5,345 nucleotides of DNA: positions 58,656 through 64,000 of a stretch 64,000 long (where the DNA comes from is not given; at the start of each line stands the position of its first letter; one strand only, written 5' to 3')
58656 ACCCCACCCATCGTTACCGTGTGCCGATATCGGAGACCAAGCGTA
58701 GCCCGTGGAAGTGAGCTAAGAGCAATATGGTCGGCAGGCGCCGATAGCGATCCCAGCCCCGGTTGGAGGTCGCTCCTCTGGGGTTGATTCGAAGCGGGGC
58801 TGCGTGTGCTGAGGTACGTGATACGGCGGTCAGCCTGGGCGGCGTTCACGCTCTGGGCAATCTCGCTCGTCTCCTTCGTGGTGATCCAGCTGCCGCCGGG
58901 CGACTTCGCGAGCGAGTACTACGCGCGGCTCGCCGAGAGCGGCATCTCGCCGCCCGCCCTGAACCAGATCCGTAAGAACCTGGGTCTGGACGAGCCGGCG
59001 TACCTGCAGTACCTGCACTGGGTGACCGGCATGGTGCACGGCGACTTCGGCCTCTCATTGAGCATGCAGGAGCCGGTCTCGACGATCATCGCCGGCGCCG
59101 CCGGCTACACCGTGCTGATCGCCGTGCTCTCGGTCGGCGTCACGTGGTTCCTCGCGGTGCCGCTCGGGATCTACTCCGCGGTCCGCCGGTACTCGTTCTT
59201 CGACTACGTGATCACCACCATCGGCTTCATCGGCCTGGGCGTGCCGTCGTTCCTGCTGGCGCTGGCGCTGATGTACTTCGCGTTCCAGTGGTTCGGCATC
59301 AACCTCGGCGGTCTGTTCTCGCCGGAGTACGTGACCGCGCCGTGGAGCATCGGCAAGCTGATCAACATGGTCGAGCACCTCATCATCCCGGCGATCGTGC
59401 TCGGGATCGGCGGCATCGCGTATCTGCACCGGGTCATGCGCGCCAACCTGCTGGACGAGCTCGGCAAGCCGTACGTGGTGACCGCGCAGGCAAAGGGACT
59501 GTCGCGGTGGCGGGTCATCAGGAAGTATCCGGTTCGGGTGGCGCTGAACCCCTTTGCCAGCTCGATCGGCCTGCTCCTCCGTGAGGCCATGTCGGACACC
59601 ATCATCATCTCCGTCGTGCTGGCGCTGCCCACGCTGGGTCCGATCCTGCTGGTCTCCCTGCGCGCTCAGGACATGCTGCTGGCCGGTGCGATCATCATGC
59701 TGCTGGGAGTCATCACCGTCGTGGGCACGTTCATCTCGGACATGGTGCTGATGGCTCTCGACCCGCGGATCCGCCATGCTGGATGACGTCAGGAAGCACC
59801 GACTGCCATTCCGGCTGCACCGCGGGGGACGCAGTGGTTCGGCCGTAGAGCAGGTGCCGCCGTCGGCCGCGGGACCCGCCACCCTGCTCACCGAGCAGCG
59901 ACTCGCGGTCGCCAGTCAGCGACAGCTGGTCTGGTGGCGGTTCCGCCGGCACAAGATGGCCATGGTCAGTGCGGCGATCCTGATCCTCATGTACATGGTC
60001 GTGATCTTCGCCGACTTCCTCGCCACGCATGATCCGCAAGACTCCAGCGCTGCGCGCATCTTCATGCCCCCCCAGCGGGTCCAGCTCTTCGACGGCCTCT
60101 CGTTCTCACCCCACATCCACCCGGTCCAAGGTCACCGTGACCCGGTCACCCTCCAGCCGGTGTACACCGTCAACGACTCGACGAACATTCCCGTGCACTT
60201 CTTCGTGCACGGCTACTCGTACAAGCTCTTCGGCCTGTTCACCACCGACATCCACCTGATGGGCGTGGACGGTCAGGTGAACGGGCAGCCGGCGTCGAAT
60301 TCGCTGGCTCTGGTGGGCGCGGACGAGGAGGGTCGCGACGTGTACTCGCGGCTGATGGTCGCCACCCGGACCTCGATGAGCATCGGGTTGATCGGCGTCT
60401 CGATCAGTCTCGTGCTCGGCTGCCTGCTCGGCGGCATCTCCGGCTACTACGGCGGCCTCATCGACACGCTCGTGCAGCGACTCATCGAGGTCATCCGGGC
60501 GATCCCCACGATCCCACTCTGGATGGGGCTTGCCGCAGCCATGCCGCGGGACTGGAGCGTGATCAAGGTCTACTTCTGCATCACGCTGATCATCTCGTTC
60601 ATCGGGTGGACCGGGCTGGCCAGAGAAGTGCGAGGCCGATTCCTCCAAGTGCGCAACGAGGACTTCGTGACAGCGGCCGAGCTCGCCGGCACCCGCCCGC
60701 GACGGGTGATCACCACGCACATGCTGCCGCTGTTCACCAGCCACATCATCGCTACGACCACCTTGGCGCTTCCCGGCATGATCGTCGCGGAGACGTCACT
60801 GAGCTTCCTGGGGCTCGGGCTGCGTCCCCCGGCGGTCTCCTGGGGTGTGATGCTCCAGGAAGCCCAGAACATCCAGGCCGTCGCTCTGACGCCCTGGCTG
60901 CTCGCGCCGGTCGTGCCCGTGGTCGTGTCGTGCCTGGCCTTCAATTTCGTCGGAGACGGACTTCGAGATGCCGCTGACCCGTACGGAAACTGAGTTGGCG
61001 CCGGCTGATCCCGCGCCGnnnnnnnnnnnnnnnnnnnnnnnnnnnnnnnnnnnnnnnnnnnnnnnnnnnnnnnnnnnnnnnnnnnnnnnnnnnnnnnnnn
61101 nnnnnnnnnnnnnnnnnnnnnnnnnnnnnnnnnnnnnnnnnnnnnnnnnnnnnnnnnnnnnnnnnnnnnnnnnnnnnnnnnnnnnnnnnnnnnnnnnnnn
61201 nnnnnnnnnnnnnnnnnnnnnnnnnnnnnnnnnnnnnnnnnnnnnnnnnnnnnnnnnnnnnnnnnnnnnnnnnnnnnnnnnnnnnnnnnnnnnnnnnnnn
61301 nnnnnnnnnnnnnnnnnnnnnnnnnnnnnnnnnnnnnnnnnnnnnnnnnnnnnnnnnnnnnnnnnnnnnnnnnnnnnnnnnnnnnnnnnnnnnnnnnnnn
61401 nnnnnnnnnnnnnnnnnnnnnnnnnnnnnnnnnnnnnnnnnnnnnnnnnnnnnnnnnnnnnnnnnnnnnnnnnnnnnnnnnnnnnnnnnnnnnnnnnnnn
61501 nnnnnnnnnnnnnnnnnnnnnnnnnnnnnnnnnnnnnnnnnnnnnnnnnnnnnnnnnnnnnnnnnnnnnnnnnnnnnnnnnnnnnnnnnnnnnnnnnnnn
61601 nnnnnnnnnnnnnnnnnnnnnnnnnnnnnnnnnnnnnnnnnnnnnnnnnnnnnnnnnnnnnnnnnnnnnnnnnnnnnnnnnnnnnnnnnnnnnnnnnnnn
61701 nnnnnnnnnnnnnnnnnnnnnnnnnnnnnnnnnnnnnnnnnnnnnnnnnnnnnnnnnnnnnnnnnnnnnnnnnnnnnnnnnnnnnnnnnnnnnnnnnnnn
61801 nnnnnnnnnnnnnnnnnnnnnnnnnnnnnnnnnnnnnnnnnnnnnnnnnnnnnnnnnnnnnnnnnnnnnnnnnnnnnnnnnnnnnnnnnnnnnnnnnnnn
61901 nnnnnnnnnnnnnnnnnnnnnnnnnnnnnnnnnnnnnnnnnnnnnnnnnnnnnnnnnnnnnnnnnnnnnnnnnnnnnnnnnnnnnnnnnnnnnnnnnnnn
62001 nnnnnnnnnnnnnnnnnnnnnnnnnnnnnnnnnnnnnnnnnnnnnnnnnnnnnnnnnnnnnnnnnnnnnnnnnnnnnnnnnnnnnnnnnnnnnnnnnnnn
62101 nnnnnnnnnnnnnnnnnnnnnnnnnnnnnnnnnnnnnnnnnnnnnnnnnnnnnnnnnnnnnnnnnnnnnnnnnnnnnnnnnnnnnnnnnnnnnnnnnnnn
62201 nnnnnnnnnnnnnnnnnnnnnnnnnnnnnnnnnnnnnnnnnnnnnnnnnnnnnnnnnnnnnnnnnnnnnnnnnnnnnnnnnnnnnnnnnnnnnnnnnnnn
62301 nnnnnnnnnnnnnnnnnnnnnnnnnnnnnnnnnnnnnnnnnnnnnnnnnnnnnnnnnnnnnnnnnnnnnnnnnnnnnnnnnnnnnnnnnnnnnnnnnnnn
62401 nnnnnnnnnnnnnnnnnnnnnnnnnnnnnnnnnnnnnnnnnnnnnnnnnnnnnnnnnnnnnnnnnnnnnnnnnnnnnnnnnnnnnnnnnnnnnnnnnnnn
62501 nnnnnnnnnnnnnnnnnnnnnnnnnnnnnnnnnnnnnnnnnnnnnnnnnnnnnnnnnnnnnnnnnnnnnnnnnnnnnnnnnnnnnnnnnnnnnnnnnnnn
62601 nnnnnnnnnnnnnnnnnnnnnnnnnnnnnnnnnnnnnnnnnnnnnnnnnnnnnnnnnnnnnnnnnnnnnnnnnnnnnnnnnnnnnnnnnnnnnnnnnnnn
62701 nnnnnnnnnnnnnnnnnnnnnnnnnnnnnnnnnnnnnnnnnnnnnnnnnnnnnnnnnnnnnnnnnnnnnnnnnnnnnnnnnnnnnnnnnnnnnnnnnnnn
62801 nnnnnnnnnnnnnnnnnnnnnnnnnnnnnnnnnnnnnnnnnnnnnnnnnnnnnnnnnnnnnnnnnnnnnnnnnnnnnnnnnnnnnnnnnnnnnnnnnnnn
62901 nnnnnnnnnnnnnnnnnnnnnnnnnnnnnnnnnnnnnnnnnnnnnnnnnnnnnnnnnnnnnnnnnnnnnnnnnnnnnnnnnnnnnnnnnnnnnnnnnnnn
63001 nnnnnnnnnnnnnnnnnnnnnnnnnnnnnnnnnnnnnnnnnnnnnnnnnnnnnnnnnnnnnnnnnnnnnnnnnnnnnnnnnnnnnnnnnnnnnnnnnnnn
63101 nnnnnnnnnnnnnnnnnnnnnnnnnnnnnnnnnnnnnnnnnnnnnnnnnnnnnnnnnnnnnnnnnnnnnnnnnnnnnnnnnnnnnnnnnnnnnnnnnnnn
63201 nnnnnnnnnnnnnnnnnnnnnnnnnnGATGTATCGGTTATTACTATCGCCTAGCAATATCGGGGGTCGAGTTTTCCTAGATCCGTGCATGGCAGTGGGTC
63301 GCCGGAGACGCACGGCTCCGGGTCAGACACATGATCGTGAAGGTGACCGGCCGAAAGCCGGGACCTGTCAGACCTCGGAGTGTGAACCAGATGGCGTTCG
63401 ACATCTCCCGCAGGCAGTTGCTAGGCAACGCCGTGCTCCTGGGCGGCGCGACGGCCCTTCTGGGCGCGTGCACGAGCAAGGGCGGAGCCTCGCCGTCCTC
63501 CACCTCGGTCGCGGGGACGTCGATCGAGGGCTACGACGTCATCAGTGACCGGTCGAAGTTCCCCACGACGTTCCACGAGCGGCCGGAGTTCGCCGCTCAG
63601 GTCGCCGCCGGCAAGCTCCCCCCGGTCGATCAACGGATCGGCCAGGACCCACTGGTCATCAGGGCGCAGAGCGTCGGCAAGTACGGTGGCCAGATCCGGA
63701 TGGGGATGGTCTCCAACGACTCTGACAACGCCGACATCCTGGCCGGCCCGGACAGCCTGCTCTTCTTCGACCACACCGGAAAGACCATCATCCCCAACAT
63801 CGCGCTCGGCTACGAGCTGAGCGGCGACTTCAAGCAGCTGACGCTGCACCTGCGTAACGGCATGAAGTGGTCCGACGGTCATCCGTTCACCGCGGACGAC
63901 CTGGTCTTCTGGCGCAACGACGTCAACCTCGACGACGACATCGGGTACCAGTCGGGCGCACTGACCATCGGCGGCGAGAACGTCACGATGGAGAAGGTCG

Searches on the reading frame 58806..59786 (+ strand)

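Call 68: search_protein_families(library=pfam, proteins=[window:58806-59786:+], max_evalue=0.0001)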
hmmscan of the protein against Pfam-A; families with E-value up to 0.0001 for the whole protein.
window:58806-59786:+ (326 aa): 2 families
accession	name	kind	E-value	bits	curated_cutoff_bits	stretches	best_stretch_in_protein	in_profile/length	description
PF00528.27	BPD_transp_1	-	3e-25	89.4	26.4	1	117-324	1-184/184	Binding-protein-dependent transport system inner membrane component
PF19300.4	BPD_transp_1_N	-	1.2e-12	48.4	23.8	1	1-80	1-76/114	Binding-prot-dependent transport system membrane comp, N-term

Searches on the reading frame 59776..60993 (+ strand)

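Call 68: search_protein_families(library=pfam, proteins=[window:59776-60993:+], max_evalue=0.0001)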
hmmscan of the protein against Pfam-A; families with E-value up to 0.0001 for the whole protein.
window:59776-60993:+ (405 aa): 2 families
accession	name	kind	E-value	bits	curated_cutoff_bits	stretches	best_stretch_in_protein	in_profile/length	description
PF00528.27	BPD_transp_1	-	5.3e-27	95.2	26.4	1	215-402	1-180/184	Binding-protein-dependent transport system inner membrane component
PF12911.12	OppC_N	-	9.7e-17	61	23.9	1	47-99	1-53/53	N-terminal TM domain of oligopeptide transport permease C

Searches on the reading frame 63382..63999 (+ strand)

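Call 68: search_protein_families(library=pfam, proteins=[window:63382-63999:+], max_evalue=0.0001)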
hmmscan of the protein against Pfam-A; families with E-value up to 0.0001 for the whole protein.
window:63382-63999:+ (206 aa): 1 family
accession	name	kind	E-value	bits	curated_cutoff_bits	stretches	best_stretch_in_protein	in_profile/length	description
PF00496.27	SBP_bac_5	-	2.3e-12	47.2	32.4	1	135-191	1-58/368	Bacterial extracellular solute-binding proteins, family 5 Middle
